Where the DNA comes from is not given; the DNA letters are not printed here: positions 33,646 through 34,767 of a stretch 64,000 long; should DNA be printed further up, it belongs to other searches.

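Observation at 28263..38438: Polyamine island suggesting an acetyl-protected analogue of the Puu (gamma-glutamyl) putrescine catabolic pathway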

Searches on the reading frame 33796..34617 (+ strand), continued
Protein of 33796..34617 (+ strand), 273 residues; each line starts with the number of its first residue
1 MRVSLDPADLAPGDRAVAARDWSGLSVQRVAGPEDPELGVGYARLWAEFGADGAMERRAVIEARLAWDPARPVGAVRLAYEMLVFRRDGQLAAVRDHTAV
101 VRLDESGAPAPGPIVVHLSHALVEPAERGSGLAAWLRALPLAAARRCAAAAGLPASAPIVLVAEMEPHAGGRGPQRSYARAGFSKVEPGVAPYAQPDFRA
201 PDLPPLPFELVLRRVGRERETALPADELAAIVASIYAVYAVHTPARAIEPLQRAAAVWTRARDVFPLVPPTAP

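Call 73: find_homologous_proteins(query=L041:9995-11743:+, max_evalue=1e-10)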
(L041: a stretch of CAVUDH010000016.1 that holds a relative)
Query L041:9995-11743:+ (582 aa): 165 proteins with E <= 1e-10 among 8000 candidates; the best 120 are listed.
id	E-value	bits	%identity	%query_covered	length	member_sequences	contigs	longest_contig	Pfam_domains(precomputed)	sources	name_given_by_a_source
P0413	0.0e+0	1307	100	100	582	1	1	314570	PF00850.25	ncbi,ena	-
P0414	0.0e+0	1022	79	100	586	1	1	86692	PF00850.25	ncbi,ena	-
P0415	1.7e-178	613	50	100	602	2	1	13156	PF00850.25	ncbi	-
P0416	1.9e-176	606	54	99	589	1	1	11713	PF00850.25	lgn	-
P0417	3.5e-176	605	54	98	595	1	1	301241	PF00850.25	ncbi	-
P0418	8.2e-176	604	53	99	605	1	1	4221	PF00850.25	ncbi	-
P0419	6.0e-174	598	52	98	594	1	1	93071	PF00850.25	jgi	jgi:acetoin utilization deacetylase AcuC-like enzyme/GNAT superfamily N-acetyltransferase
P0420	1.9e-173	596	53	99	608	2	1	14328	PF00850.25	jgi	-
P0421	7.0e-173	594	52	99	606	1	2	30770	PF00850.25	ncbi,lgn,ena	-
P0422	1.2e-166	574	50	99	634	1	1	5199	PF00850.25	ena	-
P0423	2.2e-164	566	52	100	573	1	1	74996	PF00850.25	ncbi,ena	-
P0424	2.9e-146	506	55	73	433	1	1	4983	PF00850.25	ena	-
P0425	1.1e-129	452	48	96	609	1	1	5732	PF00850.25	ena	-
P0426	4.6e-120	420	60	54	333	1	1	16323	PF00850.25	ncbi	ncbi:MAG: histone deacetylase [Terrimicrobiaceae bacterium]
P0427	4.9e-120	420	61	57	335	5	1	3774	PF00850.25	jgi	jgi:acetoin utilization deacetylase AcuC-like enzyme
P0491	5.3e-109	383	57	58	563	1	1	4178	PF00850.25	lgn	-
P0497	7.8e-107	376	57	52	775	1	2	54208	PF00171.28,PF00850.25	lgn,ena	-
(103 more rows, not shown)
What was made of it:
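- Fusing writer and eraser into one polypeptide is hard to reconcile with a switch (call 73).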

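Call 74: search_protein_families(library=pfam, proteins=[P0497, P0491, P0415, P0423, P0422], max_evalue=0.01)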
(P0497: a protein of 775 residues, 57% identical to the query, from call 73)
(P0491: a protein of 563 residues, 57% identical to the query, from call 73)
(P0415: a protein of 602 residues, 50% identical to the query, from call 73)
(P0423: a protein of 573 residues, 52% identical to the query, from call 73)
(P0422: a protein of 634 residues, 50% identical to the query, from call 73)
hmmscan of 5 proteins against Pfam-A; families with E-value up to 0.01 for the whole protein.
P0497 (775 aa): 2 families
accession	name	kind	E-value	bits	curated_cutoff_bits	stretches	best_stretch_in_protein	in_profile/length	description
PF00171.27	Aldedh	-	2.7e-97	326.7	23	1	330-763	28-460/461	Aldehyde dehydrogenase family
PF00850.24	Hist_deacetyl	-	2.7e-45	155.4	27.9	1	23-297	6-296/298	Histone deacetylase domain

P0491 (563 aa): 1 family
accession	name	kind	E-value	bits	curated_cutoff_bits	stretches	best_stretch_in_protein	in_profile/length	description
PF00850.24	Hist_deacetyl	-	7.1e-44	150.8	27.9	1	285-548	14-294/298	Histone deacetylase domain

P0415 (602 aa): 1 family
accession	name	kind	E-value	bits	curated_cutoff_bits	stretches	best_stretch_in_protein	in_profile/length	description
PF00850.24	Hist_deacetyl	-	9.9e-46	156.8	27.9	1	310-589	1-296/298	Histone deacetylase domain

P0423 (573 aa): 1 family
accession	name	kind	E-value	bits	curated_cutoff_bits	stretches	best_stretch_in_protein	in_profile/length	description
PF00850.24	Hist_deacetyl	-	4.8e-43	148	27.9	1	279-554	1-295/298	Histone deacetylase domain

P0422 (634 aa): 1 family
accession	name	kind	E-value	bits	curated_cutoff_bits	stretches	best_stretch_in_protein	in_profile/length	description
PF00850.24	Hist_deacetyl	-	1.4e-46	159.6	27.9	1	307-586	1-295/298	Histone deacetylase domain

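Call 75: find_encoding_contigs(protein=P0497, flank=10000, max_places=2)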
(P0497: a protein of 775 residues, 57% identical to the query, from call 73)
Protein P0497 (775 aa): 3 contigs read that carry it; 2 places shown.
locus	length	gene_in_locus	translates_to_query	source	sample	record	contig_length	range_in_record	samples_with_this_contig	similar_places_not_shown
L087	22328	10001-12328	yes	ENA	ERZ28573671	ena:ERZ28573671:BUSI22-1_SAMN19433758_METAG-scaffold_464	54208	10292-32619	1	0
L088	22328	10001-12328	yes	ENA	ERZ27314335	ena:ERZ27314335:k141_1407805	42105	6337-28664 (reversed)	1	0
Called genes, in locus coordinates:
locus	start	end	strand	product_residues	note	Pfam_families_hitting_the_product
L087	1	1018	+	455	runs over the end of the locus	PF07586:HXXSHH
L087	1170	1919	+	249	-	PF06940:DUF1287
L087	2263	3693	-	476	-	PF00171:Aldedh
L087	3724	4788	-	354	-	PF01547:SBP_bac_1, PF13416:SBP_bac_8, PF13343:SBP_bac_6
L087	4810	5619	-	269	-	PF00528:BPD_transp_1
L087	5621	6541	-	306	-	PF00528:BPD_transp_1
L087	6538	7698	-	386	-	PF00005:ABC_tran, PF00004:AAA (faint), PF13304:AAA_21 (faint)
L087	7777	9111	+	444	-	PF00202:Aminotran_3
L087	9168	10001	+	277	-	-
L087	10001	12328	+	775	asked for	PF00850:Hist_deacetyl, PF00171:Aldedh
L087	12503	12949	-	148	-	-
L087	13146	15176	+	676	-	PF00122:E1-E2_ATPase, PF00702:Hydrolase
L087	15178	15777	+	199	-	PF02669:KdpC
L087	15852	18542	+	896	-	PF02702:KdpD, PF13493:DUF4118, PF00512:HisKA, PF02518:HATPase_c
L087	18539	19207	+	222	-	PF00072:Response_reg, PF00486:Trans_reg_C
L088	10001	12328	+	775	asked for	PF00850:Hist_deacetyl, PF00171:Aldedh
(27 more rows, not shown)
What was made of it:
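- The HDAC::ALDH fusion and the metabolic neighbours point to a small-molecule step (calls 74, 75).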

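Call 84: search_protein_families(library=pfam, proteins=[L035:579-1790:+, L035:9646-10959:+, L035:5124-6536:+, L035:10996-12489:+, L039:11502-15047:-, L058:14738-17626:-], max_evalue=0.001)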
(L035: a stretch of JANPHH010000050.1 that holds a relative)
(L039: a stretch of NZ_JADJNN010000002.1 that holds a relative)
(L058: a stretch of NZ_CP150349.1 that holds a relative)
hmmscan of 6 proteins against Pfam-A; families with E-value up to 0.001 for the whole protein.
L035:579-1790:+ (403 aa): 2 families
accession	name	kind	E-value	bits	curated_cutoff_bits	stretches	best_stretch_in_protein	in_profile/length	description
PF13360.13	PQQ_2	-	3.6e-26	92.7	27.6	1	82-242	6-145/233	Outer membrane protein assembly factor BamB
PF13570.13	Beta-prop_ACSF4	-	2.3e-14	54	133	1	33-257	69-267/329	Beta-alanine-activating enzyme, beta-propeller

L035:9646-10959:+ (437 aa): 3 families
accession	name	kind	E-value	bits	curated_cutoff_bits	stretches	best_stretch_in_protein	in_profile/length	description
PF16653.10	Sacchrp_dh_C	-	3.2e-20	73.8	31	1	172-424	1-264/265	Saccharopine dehydrogenase C-terminal domain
PF03435.24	Sacchrp_dh_NADP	-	1.6e-15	58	25.1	1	34-142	2-101/129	Saccharopine dehydrogenase NADP binding domain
PF02254.24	TrkA_N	-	0.00067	20.4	23.8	0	34-104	2-66/116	TrkA-N domain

L035:5124-6536:+ (470 aa): 1 family
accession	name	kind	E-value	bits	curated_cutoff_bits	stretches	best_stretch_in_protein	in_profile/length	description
PF00171.27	Aldedh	-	1.4e-109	367.1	23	1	28-459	24-459/461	Aldehyde dehydrogenase family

L035:10996-12489:+ (497 aa): 1 family
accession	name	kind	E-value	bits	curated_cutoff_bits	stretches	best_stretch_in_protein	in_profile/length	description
PF00171.27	Aldedh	-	2e-168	561.2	23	1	17-482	1-461/461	Aldehyde dehydrogenase family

L039:11502-15047:- (1181 aa): 15 families
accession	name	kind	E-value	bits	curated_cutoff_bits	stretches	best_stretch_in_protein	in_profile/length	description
PF13432.12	TPR_16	-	4.5e-31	107.3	32.7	6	829-880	1-52/65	Tetratricopeptide repeat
PF14559.12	TPR_19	-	3.5e-28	98.2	25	3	938-996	2-61/68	Tetratricopeptide repeat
PF13428.12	TPR_14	-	1.6e-17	62.7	23.5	1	826-866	2-42/44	Tetratricopeptide repeat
PF13414.12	TPR_11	-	1e-15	57.6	26.8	0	833-873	2-42/42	TPR repeat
PF07719.23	TPR_2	-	5.3e-13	48.4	27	0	1064-1094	3-33/34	Tetratricopeptide repeat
PF13181.12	TPR_8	-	6.4e-13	48.2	25.7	0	831-858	7-34/34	Tetratricopeptide repeat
PF13174.12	TPR_6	-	7.5e-12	45.5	26.3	0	1135-1163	1-29/33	Tetratricopeptide repeat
PF00515.34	TPR_1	-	5.6e-11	42.2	27.8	0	1064-1094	3-33/34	Tetratricopeptide repeat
PF13431.12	TPR_17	-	5.2e-10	39.2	24.4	0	1085-1115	2-32/34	Tetratricopeptide repeat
PF12895.13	ANAPC3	-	1.6e-09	38.4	27.2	0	1067-1121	28-81/82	Anaphase-promoting complex, cyclosome, subunit 3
PF25062.1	ARM_TT21_N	-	9.6e-07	29.2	40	0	1030-1125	29-129/222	Tetratricopeptide repeat protein 21 N-terminal ARM repeat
PF24575.1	TPR_Slam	-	3.7e-05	24.5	35.2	0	904-983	23-103/104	Surface lipoprotein assembly modifier, N-terminal TPR repeats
PF25060.1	ARM_TT21_2nd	-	5.4e-05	23.2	27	0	929-974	224-269/270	Tetratricopeptide repeat protein 21 second ARM domain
PF23914.1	TPR_CcmH_CycH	-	0.0005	20.4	42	0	754-815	55-113/158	Cytochrome c-type biogenesis protein H TPR domain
PF25064.1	ARM_TT21_5th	-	0.00052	20.7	27.8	0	931-1022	5-100/117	TT21 fifth ARM repeats domain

L058:14738-17626:- (962 aa): 2 families
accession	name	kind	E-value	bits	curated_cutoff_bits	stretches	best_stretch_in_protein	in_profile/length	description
PF00384.28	Molybdopterin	-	4.2e-20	72.5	24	1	315-687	1-288/353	Molybdopterin oxidoreductase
PF01568.27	Molydop_binding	-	9.3e-14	51.8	26.8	1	842-947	1-108/110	Molydopterin dinucleotide binding domain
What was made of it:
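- One Chthoniobacter cluster lacks G1-OX and carries instead a saccharopine-dehydrogenase-family gene, the family of carboxyspermidine dehydrogenase, between potB and ALDH (call 84).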
